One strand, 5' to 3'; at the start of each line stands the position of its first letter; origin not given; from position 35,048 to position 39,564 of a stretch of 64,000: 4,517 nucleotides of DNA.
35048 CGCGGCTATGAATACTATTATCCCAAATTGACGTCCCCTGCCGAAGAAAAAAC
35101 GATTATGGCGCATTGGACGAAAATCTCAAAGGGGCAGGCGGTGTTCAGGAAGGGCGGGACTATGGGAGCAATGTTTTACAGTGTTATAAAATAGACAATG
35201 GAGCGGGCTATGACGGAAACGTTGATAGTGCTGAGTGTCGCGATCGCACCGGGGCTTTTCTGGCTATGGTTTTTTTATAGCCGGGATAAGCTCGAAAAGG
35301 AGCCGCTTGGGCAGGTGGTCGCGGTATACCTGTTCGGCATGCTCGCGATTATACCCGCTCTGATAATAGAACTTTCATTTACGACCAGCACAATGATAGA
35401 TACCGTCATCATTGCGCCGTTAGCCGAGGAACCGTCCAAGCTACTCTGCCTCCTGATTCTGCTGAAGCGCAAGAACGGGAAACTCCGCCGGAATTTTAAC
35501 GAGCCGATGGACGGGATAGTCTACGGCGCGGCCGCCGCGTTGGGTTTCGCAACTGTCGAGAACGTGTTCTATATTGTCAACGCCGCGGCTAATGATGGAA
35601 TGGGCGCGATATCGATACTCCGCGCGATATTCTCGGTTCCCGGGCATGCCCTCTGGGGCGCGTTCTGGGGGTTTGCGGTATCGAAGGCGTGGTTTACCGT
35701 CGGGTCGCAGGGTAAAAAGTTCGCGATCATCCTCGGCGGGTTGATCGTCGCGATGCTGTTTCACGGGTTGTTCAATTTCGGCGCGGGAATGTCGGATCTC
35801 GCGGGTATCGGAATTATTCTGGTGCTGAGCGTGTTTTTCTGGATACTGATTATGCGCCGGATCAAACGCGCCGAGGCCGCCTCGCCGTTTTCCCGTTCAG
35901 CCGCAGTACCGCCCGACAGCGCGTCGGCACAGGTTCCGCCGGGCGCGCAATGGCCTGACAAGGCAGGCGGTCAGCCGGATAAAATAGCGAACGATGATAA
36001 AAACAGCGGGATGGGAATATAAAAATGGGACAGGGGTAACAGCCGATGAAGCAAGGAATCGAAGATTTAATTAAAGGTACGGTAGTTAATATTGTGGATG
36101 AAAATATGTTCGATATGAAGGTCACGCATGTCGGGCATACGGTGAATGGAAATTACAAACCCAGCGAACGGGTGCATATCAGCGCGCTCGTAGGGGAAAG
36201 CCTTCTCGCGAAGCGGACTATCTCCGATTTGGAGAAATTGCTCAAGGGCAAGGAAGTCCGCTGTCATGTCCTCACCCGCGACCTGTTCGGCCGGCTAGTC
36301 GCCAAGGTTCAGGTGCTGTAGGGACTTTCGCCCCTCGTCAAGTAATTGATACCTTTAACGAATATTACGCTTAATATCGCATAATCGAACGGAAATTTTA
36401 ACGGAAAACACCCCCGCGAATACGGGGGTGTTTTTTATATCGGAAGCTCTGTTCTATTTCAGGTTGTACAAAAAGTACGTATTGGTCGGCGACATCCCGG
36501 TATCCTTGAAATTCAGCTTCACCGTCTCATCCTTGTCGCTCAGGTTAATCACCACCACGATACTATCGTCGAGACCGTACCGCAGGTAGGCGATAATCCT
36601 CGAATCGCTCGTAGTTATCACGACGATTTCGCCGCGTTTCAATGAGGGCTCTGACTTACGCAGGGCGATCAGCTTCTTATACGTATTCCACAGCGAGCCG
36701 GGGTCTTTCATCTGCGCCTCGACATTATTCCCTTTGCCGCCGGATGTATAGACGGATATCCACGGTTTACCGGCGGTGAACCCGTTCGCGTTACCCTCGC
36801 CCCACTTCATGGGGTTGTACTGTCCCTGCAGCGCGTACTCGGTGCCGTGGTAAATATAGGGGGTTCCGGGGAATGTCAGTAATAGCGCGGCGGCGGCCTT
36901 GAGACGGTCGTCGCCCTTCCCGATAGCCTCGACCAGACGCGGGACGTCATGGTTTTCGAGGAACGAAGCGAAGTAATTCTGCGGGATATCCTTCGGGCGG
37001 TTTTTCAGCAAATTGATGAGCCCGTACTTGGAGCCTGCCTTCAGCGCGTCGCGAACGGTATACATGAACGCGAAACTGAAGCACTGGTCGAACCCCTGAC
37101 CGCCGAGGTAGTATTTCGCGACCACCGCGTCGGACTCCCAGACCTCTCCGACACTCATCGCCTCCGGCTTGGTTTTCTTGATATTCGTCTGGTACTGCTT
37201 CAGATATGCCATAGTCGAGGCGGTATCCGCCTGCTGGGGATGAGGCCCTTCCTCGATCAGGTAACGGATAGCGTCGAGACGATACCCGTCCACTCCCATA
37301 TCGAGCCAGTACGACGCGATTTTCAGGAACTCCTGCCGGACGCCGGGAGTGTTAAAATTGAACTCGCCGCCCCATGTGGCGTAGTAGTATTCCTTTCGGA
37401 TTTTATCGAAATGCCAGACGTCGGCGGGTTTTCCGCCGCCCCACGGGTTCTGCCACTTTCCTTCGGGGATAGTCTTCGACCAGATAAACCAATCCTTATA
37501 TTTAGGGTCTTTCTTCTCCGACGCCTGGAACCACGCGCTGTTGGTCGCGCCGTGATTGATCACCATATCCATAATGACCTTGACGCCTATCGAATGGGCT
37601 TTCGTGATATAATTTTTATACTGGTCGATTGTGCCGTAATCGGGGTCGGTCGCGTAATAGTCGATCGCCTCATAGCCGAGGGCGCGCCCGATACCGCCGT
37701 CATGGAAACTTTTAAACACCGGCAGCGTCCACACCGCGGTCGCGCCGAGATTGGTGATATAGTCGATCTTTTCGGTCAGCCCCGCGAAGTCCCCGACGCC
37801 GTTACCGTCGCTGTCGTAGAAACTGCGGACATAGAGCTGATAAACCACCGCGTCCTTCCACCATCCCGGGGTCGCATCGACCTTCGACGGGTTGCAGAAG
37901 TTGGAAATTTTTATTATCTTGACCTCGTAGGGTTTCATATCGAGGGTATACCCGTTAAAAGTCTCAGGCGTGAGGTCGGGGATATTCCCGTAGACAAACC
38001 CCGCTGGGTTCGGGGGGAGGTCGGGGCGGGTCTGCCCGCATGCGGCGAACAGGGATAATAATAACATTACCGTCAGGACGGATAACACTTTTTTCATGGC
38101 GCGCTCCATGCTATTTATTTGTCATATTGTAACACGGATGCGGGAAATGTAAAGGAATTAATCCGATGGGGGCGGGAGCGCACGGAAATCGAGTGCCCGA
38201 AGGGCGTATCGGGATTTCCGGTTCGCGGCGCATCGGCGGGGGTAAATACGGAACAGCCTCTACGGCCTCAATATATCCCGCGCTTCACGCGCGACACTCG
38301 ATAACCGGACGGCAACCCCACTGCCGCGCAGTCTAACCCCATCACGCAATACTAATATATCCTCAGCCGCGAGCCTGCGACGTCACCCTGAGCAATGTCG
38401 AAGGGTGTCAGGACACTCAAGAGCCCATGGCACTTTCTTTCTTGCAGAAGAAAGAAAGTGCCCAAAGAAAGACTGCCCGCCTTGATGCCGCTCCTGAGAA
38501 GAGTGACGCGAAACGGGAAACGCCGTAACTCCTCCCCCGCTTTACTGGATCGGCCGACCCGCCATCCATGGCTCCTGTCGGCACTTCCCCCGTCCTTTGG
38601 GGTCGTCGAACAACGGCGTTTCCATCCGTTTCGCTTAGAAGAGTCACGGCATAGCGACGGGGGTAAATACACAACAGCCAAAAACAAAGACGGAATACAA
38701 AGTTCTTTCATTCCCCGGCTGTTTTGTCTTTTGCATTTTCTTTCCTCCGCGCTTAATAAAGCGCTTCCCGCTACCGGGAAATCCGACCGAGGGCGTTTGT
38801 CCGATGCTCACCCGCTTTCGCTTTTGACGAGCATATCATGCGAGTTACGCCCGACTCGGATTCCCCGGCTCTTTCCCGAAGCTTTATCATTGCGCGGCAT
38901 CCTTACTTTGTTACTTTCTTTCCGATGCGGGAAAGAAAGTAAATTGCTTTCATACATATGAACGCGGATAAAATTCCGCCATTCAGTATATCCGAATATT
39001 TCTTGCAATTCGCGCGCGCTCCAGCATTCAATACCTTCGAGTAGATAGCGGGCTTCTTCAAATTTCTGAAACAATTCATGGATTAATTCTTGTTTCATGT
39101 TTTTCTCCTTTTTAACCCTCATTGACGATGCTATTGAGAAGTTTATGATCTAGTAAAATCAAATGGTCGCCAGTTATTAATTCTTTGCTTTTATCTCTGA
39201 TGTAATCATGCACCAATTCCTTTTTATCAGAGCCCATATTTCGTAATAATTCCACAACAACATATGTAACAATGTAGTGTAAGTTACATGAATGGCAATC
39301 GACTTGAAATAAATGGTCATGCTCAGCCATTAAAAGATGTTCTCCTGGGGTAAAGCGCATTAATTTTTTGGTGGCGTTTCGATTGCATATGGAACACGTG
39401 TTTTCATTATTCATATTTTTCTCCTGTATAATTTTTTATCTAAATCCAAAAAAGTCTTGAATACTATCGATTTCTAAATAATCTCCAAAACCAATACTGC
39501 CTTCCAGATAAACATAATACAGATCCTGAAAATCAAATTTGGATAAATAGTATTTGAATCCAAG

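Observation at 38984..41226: Four-gene low-GC island inserted directly behind the rpoD terminator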

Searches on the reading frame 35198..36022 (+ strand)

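Call 3: search_protein_families(library=pfam, proteins=[window:35198-36022:+], max_evalue=1)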
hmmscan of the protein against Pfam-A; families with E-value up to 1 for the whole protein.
window:35198-36022:+ (274 aa): 2 families
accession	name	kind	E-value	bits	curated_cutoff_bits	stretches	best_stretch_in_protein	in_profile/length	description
PF13367.11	PrsW-protease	-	8.4e-39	133.6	23.5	1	35-216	1-194/196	PrsW family intramembrane metalloprotease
PF15330.11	SIT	-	0.22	12.5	27.6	1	204-247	7-48/114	SHP2-interacting transmembrane adaptor protein, SIT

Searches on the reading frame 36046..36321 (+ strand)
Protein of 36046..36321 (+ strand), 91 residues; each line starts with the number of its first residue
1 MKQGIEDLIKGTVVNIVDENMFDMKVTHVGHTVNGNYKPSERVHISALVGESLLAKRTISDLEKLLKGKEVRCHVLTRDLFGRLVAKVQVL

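Call 3: search_protein_families(library=pfam, proteins=[window:36046-36321:+], max_evalue=1)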
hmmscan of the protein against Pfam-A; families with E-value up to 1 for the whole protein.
window:36046-36321:+ (91 aa): 1 family
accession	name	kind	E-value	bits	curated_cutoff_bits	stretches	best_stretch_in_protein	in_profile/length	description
PF00575.29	S1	-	0.048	14.5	22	0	45-77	28-61/74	S1 RNA binding domain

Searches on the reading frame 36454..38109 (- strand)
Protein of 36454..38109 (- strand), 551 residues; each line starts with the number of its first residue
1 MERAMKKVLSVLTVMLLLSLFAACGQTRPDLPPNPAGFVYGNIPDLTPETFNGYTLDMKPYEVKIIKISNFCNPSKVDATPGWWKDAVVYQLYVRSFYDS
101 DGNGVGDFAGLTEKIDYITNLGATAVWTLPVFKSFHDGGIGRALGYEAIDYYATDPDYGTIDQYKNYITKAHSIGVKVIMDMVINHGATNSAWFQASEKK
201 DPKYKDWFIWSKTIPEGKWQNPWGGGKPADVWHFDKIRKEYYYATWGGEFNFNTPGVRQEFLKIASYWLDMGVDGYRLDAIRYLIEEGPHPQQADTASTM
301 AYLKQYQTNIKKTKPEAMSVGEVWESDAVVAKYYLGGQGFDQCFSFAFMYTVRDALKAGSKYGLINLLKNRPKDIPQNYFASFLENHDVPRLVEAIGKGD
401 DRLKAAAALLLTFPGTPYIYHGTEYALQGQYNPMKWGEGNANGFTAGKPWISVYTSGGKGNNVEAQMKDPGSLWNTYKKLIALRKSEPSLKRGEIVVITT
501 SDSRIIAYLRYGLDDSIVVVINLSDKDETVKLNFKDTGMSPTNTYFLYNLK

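Call 3: search_protein_families(library=pfam, proteins=[window:36454-38109:-], max_evalue=1)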
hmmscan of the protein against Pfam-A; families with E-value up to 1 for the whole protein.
window:36454-38109:- (551 aa): 7 families
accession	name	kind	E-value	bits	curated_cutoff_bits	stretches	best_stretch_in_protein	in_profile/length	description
PF00128.31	Alpha-amylase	-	8.3e-92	309.2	22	1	91-493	1-446/446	Alpha amylase, catalytic domain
PF11941.14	DUF3459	-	2.9e-05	24.8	22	1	477-531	2-59/90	Domain of unknown function (DUF3459)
PF16657.11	Malt_amylase_C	-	0.00018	22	27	1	493-539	1-46/75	Maltogenic Amylase, C-terminal domain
PF23915.1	SusG_C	-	0.045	14.5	27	1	505-535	1-31/62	Alpha-amylase SusG C-terminal domain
PF21702.3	GLGE_C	-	0.082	13.6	27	1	499-545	3-54/87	GLGE, C-terminal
PF02806.24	Alpha-amylase_C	-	0.11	13.2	21.2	1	502-532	8-37/95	Alpha amylase, C-terminal all-beta domain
PF01406.26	tRNA-synt_1e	-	0.22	11.3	27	1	197-234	160-194/301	tRNA synthetases class I (C) catalytic domain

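Call 75: find_encoding_contigs(protein=window:36454-38109:-, flank=10000, max_places=10)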
Protein window:36454-38109:- (551 aa): no gene with exactly this product is on record in the collection.

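Call 76: find_encoding_contigs(protein=window:36454-38097:-, flank=10000, max_places=10)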
Protein window:36454-38097:- (547 aa): 1 contig read that carries it; 1 place shown.
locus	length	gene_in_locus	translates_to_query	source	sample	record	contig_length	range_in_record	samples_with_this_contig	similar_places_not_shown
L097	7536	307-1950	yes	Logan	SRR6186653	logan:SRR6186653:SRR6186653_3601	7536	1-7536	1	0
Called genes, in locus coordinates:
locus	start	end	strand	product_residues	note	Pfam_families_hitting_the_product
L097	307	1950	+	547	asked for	PF00128:Alpha-amylase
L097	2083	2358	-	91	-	-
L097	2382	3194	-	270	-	PF13367:PrsW-protease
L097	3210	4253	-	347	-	PF09587:PGA_cap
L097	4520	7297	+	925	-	PF00690:Cation_ATPase_N, PF00122:E1-E2_ATPase, PF00702:Hydrolase, PF13246:Cation_ATPase, PF00689:Cation_ATPase_C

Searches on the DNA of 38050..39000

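Call 72: search_rna_families(source=window, start=38050, end=39000, threshold=evalue, max_evalue=1)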
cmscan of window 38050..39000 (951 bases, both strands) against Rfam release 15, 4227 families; matches with E-value up to 1: 1.
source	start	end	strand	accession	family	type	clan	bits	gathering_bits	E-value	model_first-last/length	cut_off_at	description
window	38429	38462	-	RF00639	mir-515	Gene; miRNA;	CL00096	19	68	0.96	27-61/87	no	mir-515 microRNA precursor family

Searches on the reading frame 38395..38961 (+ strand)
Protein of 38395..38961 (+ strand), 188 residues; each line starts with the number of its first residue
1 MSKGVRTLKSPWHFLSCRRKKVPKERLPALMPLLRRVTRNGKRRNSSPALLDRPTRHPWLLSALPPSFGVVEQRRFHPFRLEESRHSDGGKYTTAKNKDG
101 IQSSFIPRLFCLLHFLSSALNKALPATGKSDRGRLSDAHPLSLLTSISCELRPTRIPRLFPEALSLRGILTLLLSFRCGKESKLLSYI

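Call 96: search_protein_families(library=ncbifam, proteins=[window:38395-38961:+], max_evalue=1)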
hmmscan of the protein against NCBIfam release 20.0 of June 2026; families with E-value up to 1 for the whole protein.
window:38395-38961:+ (188 aa): 0 families

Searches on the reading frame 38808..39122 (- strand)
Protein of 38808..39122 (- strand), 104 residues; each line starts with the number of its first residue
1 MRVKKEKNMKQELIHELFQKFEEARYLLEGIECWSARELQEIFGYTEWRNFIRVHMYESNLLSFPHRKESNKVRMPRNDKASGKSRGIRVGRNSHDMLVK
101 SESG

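Call 3: search_protein_families(library=pfam, proteins=[window:38808-39122:-], max_evalue=1)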
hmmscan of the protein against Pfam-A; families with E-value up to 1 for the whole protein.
window:38808-39122:- (104 aa): 1 family
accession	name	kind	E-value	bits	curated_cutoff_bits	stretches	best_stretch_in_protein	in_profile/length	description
PF02498.22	Bro-N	-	0.018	16.1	25.6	1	25-73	3-53/96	BRO family, N-terminal domain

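Call 4: search_protein_families(library=ncbifam, proteins=[window:38808-39122:-], max_evalue=1)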
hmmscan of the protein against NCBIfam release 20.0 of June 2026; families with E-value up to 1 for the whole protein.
window:38808-39122:- (104 aa): 1 family
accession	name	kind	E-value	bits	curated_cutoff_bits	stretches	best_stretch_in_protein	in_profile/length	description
NF008573.0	PRK11525.1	equivalog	2.2e-09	37.1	242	1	9-54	1-47/288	DNA damage-inducible protein D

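Call 28: search_protein_families(library=phrogs, proteins=[window:38808-39122:-], max_evalue=0.1)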
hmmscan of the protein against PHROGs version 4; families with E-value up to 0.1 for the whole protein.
window:38808-39122:- (104 aa): 1 family
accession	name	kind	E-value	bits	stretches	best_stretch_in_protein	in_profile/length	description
phrog_8036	-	unknown function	0.00012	22.5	1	3-54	8-55/290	-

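Call 29: search_protein_families(library=padloc, proteins=[window:38808-39122:-], max_evalue=0.1)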
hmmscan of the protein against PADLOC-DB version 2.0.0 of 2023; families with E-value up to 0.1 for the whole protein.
window:38808-39122:- (104 aa): 5 families
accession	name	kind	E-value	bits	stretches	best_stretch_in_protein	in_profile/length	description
PDLC04919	PDC-S13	-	1.8e-11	41.8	1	9-54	1-47/281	-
PDLC03083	Specificity_I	-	1.8e-06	24.4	1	21-54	6-40/717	Type I specificity subunit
PDLC04871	PDC-S05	-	0.00038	17.4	1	12-54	5-48/468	-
PDLC04918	PDC-S13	-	0.0023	16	1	20-55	11-47/214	-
PDLC03113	Specificity_I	-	0.038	10.8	1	2-57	194-246/422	Type I specificity subunit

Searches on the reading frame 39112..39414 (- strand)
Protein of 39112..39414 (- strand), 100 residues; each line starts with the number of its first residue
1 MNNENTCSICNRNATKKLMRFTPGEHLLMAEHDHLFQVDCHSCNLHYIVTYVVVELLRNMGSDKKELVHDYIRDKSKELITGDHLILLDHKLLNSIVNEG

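Call 3: search_protein_families(library=pfam, proteins=[window:39112-39414:-], max_evalue=1)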
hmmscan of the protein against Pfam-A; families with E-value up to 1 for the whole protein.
window:39112-39414:- (100 aa): 2 families
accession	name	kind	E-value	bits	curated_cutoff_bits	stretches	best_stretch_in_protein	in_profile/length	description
PF18718.6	CxC5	-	0.02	15.5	26.9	1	5-98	11-97/117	CxC5 like cysteine cluster associated with KDZ transposases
PF01430.24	HSP33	-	0.055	13.4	21.4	1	6-49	229-272/273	Hsp33 protein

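Call 4: search_protein_families(library=ncbifam, proteins=[window:39112-39414:-], max_evalue=1)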
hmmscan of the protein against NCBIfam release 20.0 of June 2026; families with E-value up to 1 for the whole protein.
window:39112-39414:- (100 aa): 1 family
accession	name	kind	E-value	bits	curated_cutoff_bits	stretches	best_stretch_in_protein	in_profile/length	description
NF001033.0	PRK00114.1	equivalog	0.054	12.6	244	1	10-60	241-292/297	Hsp33 family molecular chaperone HslO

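Call 28: search_protein_families(library=phrogs, proteins=[window:39112-39414:-], max_evalue=0.1)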
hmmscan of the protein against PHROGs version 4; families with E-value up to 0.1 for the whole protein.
window:39112-39414:- (100 aa): 0 families

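Call 29: search_protein_families(library=padloc, proteins=[window:39112-39414:-], max_evalue=0.1)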
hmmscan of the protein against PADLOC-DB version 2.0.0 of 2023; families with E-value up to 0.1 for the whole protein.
window:39112-39414:- (100 aa): 0 families

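Call 31: find_homologous_proteins(query=window:39112-39414:-, max_evalue=0.01)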
Query window:39112-39414:- (100 aa): 1 proteins with E <= 0.01 among 1 candidates.
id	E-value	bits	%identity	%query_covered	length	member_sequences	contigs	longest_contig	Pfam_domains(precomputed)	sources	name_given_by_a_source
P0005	9.3e-61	220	100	100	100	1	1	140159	-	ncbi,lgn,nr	ncbi:MAG: hypothetical protein HPY53_00235 [Brevinematales bacterium]|nr:hypothetical protein [Brevi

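Call 56: find_related_loci(query=window:39112-39414:-, collection=viral_contigs, flank=8000)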
Query window:39112-39414:- (100 aa) in viral_contigs; peptide patterns used: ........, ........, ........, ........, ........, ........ (x = any residue, [..] = any of these).
9 stretches matched a pattern, but none encodes a relative of the query by tblastn (E <= 1e-3).

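Call 68: search_solved_structures(query=window:39112-39414:-, max_evalue=10)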
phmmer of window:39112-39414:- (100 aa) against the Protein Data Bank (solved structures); distinct sequences matched with E-value up to 10: 3.
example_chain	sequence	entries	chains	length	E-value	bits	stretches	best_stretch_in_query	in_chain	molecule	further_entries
6z2i_A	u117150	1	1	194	0.31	14.7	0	53-90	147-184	de novo designed TIM barrel DeNovoTIM6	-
7osv_A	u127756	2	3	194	0.65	13.7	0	53-89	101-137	DeNovoTIM6-SB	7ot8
5cw3_B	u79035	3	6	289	0.65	13.7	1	40-80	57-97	Protein FAM175B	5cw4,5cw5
